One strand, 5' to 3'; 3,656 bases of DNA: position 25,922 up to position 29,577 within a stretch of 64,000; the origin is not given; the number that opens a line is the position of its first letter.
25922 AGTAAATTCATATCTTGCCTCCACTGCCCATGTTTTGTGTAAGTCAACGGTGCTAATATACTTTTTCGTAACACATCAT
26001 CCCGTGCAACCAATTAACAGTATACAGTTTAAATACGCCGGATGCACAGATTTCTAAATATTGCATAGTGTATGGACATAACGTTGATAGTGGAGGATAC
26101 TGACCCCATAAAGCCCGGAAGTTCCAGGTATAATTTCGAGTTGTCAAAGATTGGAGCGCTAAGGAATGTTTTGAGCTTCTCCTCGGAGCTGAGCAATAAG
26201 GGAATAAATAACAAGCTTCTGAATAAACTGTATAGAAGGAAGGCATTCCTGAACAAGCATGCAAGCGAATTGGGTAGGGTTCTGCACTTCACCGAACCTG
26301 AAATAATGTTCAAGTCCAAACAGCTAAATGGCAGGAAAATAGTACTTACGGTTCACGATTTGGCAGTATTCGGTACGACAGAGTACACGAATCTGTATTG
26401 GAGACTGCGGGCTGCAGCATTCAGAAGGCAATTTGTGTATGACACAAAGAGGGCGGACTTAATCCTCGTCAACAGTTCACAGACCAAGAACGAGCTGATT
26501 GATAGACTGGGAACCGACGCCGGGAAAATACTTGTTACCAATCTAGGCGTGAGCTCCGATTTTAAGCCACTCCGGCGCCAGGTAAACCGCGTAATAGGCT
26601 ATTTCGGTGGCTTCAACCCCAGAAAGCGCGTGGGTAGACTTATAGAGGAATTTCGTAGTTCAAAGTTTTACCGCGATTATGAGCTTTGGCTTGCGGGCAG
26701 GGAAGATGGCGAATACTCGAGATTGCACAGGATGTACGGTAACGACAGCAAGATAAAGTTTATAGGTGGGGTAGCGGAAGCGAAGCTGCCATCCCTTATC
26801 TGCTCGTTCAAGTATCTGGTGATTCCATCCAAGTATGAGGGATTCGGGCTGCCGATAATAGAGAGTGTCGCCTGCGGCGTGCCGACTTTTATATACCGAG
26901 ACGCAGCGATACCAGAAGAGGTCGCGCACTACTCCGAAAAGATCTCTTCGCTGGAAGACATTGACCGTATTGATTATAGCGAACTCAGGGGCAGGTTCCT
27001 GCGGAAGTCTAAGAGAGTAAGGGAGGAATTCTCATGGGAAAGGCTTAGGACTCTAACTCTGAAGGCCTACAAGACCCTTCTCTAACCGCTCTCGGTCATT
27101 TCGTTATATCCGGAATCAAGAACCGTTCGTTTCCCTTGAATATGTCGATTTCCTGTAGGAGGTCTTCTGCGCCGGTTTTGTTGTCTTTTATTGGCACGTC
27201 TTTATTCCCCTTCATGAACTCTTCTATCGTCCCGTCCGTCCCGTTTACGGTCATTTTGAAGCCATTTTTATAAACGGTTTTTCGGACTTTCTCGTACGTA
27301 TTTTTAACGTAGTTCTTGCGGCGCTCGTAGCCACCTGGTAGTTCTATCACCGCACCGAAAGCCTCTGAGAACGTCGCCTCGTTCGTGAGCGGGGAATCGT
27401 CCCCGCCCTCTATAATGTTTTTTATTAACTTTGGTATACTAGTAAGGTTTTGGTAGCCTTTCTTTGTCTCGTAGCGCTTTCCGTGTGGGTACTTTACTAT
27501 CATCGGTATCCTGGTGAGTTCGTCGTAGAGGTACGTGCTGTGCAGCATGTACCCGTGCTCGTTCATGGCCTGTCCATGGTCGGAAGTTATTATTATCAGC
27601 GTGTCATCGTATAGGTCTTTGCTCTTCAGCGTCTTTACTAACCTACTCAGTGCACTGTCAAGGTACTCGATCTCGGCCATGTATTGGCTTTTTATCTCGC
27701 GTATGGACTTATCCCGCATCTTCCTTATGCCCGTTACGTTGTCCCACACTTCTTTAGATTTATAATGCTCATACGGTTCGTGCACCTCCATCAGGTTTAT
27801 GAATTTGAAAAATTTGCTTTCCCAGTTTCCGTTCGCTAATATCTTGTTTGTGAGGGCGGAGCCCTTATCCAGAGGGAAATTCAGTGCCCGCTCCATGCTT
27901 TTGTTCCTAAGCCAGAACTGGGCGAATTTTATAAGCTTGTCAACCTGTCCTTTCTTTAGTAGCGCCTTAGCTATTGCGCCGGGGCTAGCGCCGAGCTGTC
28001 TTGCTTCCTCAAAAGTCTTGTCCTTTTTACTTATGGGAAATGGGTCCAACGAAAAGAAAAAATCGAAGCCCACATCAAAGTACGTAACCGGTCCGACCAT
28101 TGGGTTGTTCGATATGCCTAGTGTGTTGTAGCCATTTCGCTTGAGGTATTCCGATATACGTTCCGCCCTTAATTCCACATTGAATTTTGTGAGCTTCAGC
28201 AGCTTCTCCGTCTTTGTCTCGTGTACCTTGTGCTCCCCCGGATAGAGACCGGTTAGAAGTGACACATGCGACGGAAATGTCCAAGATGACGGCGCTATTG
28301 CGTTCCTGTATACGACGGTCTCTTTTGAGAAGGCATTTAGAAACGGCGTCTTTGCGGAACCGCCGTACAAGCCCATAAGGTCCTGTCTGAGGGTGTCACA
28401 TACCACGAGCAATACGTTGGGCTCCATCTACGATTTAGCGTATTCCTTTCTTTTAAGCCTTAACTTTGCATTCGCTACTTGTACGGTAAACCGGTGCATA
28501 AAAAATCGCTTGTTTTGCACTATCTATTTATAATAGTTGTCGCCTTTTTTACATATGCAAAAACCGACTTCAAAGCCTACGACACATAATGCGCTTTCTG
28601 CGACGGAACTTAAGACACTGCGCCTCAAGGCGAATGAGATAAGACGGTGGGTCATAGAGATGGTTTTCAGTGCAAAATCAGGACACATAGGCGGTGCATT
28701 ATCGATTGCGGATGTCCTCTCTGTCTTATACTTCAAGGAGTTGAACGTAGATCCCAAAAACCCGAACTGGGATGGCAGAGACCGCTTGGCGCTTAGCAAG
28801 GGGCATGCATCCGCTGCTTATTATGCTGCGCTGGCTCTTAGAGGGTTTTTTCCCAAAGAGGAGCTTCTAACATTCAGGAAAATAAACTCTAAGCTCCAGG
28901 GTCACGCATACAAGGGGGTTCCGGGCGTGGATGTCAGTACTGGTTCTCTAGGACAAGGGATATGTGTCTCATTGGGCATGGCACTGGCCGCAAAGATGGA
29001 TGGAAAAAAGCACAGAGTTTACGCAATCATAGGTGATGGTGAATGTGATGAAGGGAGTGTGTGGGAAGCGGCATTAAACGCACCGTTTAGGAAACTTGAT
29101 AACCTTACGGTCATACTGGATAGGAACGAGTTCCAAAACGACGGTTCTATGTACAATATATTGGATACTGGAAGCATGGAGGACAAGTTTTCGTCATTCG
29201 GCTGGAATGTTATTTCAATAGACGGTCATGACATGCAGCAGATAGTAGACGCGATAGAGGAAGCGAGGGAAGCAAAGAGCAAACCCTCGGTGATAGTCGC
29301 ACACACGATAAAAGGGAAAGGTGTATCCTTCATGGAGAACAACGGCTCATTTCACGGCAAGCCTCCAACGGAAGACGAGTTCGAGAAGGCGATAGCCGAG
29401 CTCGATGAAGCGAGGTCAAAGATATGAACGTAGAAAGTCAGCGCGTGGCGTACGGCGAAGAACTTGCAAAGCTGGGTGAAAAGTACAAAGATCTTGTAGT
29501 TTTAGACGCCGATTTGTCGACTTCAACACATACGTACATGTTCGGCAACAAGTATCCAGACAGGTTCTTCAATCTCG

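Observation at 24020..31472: Heptose-glycan cluster with its own sedoheptulose-7-phosphate supply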

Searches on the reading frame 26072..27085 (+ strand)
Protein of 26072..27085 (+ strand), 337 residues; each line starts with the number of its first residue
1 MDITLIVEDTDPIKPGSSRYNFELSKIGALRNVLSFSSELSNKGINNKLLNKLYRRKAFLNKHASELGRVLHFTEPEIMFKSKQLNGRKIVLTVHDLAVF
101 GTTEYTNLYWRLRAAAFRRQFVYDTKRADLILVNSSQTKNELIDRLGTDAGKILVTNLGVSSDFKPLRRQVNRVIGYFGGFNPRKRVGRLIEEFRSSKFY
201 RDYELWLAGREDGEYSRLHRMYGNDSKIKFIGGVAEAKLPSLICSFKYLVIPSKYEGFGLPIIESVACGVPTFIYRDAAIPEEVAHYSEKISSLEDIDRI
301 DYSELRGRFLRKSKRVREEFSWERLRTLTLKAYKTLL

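Call 3: search_protein_families(library=pfam, proteins=[window:26072-27085:+], max_evalue=0.001)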
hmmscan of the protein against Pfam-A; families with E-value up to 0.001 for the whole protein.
window:26072-27085:+ (337 aa): 3 families
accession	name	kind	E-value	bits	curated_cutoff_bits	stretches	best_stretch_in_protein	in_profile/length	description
PF00534.26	Glycos_transf_1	-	5e-17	62.4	26.4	1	166-288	9-135/172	Glycosyl transferases group 1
PF13692.12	Glyco_trans_1_4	-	3.5e-15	56.9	27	1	173-286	2-117/142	Glycosyl transferases group 1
PF13439.12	Glyco_transf_4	-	1.2e-08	35.6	28.5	1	83-162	92-168/170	Glycosyltransferase Family 4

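Call 4: search_protein_families(library=ncbifam, proteins=[window:26072-27085:+], max_evalue=0.001)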
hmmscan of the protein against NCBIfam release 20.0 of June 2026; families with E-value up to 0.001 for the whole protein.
window:26072-27085:+ (337 aa): 14 families
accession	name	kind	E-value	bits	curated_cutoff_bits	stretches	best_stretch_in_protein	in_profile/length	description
TIGR04047.1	MSMEG_0565_glyc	hypoth_equivalog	1.9e-11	43.7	259.85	1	166-334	187-372/373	MSMEG_0565 family glycosyltransferase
TIGR03999.1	thiol_BshA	equivalog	1.3e-08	34.2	273.7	1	172-298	199-326/375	N-acetyl-alpha-D-glucosaminyl L-malate synthase BshA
NF041010.1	glycosy_Agl16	equivalog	1.1e-06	27.8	575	1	125-336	131-351/352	glycosylation protein Agl16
TIGR03449.1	mycothiol_MshA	equivalog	1.3e-06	27.6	462.5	1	213-281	271-339/406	D-inositol-3-phosphate glycosyltransferase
NF038295.1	EPS_HpsP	equivalog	3.3e-05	23.1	550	1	232-336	274-387/388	hormogonium polysaccharide biosynthesis glycosyltransferase HpsP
NF053787.1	GlcN_PG_synth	equivalog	5e-05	22.3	480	1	179-296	204-312/361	N-acetylglucosaminyl phosphatidylglycerol synthase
TIGR02149.1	glgA_Coryne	subfamily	6.5e-05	22.2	302.4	0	237-289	275-327/391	glycogen synthase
TIGR04157.1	glyco_rSAM_CFB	subfamily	0.00011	21.4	400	1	170-303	225-362/406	TIGR04157 family glycosyltransferase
NF047676.1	TeichurnBiosyTuaH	equivalog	0.00017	20.6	550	1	52-254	83-293/384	teichuronic acid biosynthesis protein TuaH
NF047880.1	glyco_SdgA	exception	0.00072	18.2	800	1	204-285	350-429/488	serine-aspartate repeat adhesin O-glycosyltransferase SdgA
NF046085.1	XrtY_assoc_Gly1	equivalog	0.00077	18.4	400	1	198-279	233-318/387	XrtY-associated glycosyltransferase XYAG1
NF007396.0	PRK09922.1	equivalog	0.00091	18.2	385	0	62-273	73-287/361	lipopolysaccharide 1,6-galactosyltransferase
TIGR02470.1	sucr_synth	equivalog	0.00092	17.4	810.4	0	249-286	647-683/784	sucrose synthase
NF050063.1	ProtGlycPglJ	equivalog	0.00097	18.4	500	0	126-269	143-289/363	N-acetylgalactosamine-N,N'-diacetylbacillosaminyl-diphospho-undecaprenol 4-alpha-N-acetylgalactosaminyltransferase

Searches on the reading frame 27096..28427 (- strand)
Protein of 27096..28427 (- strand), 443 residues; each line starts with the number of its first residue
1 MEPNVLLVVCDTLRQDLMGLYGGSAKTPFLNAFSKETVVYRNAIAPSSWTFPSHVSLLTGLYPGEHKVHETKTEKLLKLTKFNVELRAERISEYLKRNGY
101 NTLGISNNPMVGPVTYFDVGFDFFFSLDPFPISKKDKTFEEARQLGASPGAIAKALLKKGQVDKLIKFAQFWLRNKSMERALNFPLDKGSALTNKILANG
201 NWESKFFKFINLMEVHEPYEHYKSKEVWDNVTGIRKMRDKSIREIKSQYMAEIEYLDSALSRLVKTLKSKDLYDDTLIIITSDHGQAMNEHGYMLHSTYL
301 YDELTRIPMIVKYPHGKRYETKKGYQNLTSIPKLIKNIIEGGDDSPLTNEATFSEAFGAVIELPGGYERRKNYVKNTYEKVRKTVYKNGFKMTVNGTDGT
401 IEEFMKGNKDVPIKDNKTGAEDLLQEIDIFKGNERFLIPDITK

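Call 3: search_protein_families(library=pfam, proteins=[window:27096-28427:-], max_evalue=0.001)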
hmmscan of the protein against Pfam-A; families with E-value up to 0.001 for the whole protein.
window:27096-28427:- (443 aa): 4 families
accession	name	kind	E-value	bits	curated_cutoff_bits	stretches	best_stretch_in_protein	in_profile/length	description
PF00884.28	Sulfatase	-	6.5e-36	124.6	25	1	3-327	1-287/301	Sulfatase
PF01663.27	Phosphodiest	-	9.6e-19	68.6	23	1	5-289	1-224/342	Type I phosphodiesterase / nucleotide pyrophosphatase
PF02995.22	DUF229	-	6.8e-05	22.2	25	1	248-328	305-382/496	Protein of unknown function (DUF229)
PF01676.23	Metalloenzyme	-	0.00012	22.1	24.3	0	248-289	168-205/252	Metalloenzyme superfamily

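Call 4: search_protein_families(library=ncbifam, proteins=[window:27096-28427:-], max_evalue=0.001)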
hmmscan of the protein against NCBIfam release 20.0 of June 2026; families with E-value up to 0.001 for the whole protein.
window:27096-28427:- (443 aa): 18 families
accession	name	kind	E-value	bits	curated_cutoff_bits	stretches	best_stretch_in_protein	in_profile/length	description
NF010322.0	PRK13759.1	equivalog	1.6e-26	92.9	481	2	225-324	246-343/486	arylsulfatase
NF045661.1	HdlasePehA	equivalog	4.9e-24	84.8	900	2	223-318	257-352/506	phosphoric/sulfuric ester hydrolase PehA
TIGR03417.1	chol_sulfatase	equivalog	3.4e-22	79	433.45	2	235-315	241-320/500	choline-sulfatase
NF038075.1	fam_STM4013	hypoth_equivalog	4.3e-21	75.5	250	2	191-298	157-246/261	STM4013/SEN3800 family hydrolase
NF052527.1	Mn_arylsulf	exception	5e-14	52.1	850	1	229-334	247-351/479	manganese-dependent arylsulfatase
NF053595.1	LptchSynLtaSGpos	equivalog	2.4e-08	33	970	1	208-416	398-599/626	lipoteichoic acid synthase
NF038282.1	LapC_YejM_PbgA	exception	4.7e-08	31.8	825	1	227-318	390-480/584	LPS biosynthesis-modulating metalloenzyme YejM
NF047438.1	polymyxin_MCR12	exception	2.4e-06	26.2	1200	1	225-313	399-490/548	MCR-12 family phosphoethanolamine--lipid A transferase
NF028537.1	P_eth_NH2_trans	domain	1.1e-05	24.1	500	1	248-320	412-487/527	phosphoethanolamine--lipid A transferase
NF033409.0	poly_MCR3_broad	equivalog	1.3e-05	24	1075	1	241-315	404-481/535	MCR-3-related phosphoethanolamine--lipid A transferase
NF007160.0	PRK09598.1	equivalog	1.3e-05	23.8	561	1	244-298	401-453/523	phosphoethanolamine--lipid A transferase EptA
NF033462.1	polymyxin_MCR4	exception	2e-05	23.5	1225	1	237-310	406-482/541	MCR-4 family phosphoethanolamine--lipid A transferase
NF033671.1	polymyxin_MCR7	exception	9e-05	21.2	1250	1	238-316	403-484/539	MCR-7 family phosphoethanolamine--lipid A transferase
NF033669.1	polymyxin_MCR8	exception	9.5e-05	21.5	1250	1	219-314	393-492/565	MCR-8 family phosphoethanolamine--lipid A transferase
NF033408.5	polymyxin_MCR3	exception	0.0001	21.1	1225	1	243-316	410-486/540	MCR-3 family phosphoethanolamine--lipid A transferase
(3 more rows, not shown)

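Call 56: search_solved_structures(query=window:27096-28427:-, max_evalue=0.00001, show_alignments=2)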
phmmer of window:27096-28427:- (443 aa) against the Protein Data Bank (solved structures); distinct sequences matched with E-value up to 0.00001: 48.
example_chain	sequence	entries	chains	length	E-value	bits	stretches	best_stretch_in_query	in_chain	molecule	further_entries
7oz8_AAA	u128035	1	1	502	1.5e-19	73.6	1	242-316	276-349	Choline-sulfatase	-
6ioz_A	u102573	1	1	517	3.1e-17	66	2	243-314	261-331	Iduronate 2-sulfatase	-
5fql_A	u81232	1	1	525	3.2e-17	65.9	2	243-314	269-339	IDURONATE-2-SULFATASE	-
2qzu_A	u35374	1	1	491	2.7e-16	62.9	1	245-315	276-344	Putative sulfatase yidJ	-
6pt6_B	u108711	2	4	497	1.6e-15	60.3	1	216-315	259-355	exo-2S-iota carrageenan S1 sulfatase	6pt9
6ptk_A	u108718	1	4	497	2.1e-15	59.9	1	216-315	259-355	exo-2S-iota carrageenan S1 sulfatase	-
8di0_A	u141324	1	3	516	2.3e-15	59.8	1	213-317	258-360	Arylsulfatase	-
6pt4_B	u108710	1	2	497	2.9e-15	59.5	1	216-315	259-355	exo-2S-iota carrageenan S1 sulfatase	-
4uph_A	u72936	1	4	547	4.4e-14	55.6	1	241-315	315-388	SULFATASE (SULFURIC ESTER HYDROLASE) PROTEIN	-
7p24_AAA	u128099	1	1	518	6.9e-13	51.6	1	243-332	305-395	Mucin-desulfating sulfatase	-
4upk_A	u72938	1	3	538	8.5e-13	51.3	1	238-317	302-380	PHOSPHONATE MONOESTER HYDROLASE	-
6j66_A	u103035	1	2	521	1e-12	51.1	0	245-316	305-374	Chondroitin sulfate/dermatan sulfate 4-O-endosulfatase protein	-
2w8s_A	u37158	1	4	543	3e-12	49.5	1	238-326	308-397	PHOSPHONATE MONOESTER HYDROLASE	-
4upi_A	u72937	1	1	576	4.2e-12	49.1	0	233-322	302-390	SULFATASE FAMILY PROTEIN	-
5g2v_A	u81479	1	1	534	5e-12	48.8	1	245-316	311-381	N-ACETYLGLUCOSAMINE-6-SULFATASE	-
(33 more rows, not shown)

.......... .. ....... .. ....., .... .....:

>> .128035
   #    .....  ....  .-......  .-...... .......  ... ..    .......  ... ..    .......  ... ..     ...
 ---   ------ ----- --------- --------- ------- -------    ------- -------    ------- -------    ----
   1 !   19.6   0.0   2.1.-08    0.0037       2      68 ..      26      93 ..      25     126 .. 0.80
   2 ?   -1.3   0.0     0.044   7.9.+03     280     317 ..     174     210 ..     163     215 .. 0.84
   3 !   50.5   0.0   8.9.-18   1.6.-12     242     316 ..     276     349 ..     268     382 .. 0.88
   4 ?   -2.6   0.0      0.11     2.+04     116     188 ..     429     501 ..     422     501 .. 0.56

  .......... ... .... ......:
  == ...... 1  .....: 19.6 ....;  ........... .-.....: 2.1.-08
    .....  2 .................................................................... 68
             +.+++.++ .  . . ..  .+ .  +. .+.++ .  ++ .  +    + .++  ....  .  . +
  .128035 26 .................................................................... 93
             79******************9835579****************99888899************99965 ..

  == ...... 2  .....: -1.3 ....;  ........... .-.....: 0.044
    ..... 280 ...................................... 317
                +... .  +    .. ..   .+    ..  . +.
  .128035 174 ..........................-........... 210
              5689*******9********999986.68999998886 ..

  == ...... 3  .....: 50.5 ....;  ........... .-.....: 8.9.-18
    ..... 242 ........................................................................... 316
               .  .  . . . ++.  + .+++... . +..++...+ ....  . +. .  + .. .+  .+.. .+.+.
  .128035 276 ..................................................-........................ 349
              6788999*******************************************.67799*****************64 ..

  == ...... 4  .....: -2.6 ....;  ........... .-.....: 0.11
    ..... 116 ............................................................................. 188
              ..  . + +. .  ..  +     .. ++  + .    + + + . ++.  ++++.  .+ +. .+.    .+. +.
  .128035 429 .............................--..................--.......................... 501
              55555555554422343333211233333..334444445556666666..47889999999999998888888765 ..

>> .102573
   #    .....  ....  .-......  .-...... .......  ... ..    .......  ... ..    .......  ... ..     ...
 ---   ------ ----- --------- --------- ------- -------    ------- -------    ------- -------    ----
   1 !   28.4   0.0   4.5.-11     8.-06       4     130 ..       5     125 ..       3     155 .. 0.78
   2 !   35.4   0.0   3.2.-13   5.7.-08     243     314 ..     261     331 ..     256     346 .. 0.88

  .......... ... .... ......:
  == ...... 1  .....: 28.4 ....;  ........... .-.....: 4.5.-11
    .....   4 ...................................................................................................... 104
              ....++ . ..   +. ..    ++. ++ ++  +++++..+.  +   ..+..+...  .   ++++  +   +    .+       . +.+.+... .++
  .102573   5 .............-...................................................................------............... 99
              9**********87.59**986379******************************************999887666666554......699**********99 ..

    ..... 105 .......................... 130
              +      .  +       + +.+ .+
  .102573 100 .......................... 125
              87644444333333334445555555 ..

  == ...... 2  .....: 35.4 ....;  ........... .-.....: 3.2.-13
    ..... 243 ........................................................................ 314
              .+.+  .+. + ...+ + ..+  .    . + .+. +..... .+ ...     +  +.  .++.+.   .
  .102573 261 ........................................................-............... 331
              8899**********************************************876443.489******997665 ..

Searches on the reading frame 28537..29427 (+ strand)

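Call 3: search_protein_families(library=pfam, proteins=[window:28537-29427:+], max_evalue=0.001)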
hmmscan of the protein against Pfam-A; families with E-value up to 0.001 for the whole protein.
window:28537-29427:+ (296 aa): 5 families
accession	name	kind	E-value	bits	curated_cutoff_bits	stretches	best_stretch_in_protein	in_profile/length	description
PF00456.26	Transketolase_N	-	8.4e-59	199.7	22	1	32-285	6-271/334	Transketolase, thiamine diphosphate binding domain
PF13292.11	DXP_synthase_N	-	7.9e-16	58.6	21.2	1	18-216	8-193/274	1-deoxy-D-xylulose-5-phosphate synthase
PF00676.26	E1_dh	-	4.5e-07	29.6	22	1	137-255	102-222/300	Dehydrogenase E1 component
PF09364.15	XFP_N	-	5.8e-06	25.8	23.7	1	121-240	125-244/364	XFP N-terminal domain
PF02775.26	TPP_enzyme_C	-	0.00023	21.4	21.9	0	144-253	32-149/151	Thiamine pyrophosphate enzyme, C-terminal TPP binding domain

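Call 4: search_protein_families(library=ncbifam, proteins=[window:28537-29427:+], max_evalue=0.001)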
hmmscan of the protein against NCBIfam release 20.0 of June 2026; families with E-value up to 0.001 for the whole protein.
window:28537-29427:+ (296 aa): 12 families
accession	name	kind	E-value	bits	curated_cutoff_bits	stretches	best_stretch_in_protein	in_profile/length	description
NF004559.0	PRK05899.2-5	equivalog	4.1e-99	332.5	488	1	16-293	6-283/627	transketolase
NF004556.0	PRK05899.2-2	equivalog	9.4e-82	275.2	575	1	16-290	5-277/639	transketolase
TIGR00232.1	tktlase_bact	equivalog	7.4e-64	216.2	682.25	1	31-285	3-269/654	transketolase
NF004558.0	PRK05899.2-4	equivalog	5.7e-53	180.3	788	1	31-289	6-270/651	transketolase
TIGR00204.1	dxs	equivalog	8.1e-20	70.9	465.95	2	17-199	7-173/616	1-deoxy-D-xylulose-5-phosphate synthase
NF003933.0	PRK05444.2-2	equivalog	8.2e-20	70.8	395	1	14-274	14-266/606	1-deoxy-D-xylulose-5-phosphate synthase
TIGR00759.1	aceE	equivalog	5.3e-17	61.1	859.9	2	33-227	79-288/885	pyruvate dehydrogenase (acetyl-transferring), homodimeric type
NF008968.0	PRK12315.1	subfamily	2.3e-16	59.2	510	1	140-279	118-266/582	1-deoxy-D-xylulose-5-phosphate synthase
TIGR03186.1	AKGDH_not_PDH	exception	2.3e-13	49.3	1408.3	1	45-228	98-289/889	alpha-ketoglutarate dehydrogenase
TIGR03182.1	PDH_E1_alph_y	equivalog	4.1e-12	45.7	393.85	1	136-268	110-244/315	pyruvate dehydrogenase (acetyl-transferring) E1 component subunit alpha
TIGR03181.1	PDH_E1_alph_x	equivalog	1.9e-09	36.9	411.35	1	135-246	121-231/341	pyruvate dehydrogenase (acetyl-transferring) E1 component subunit alpha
NF003616.0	PRK05261.1-1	subfamily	2.9e-09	35.8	777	1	119-244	124-253/788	phosphoketolase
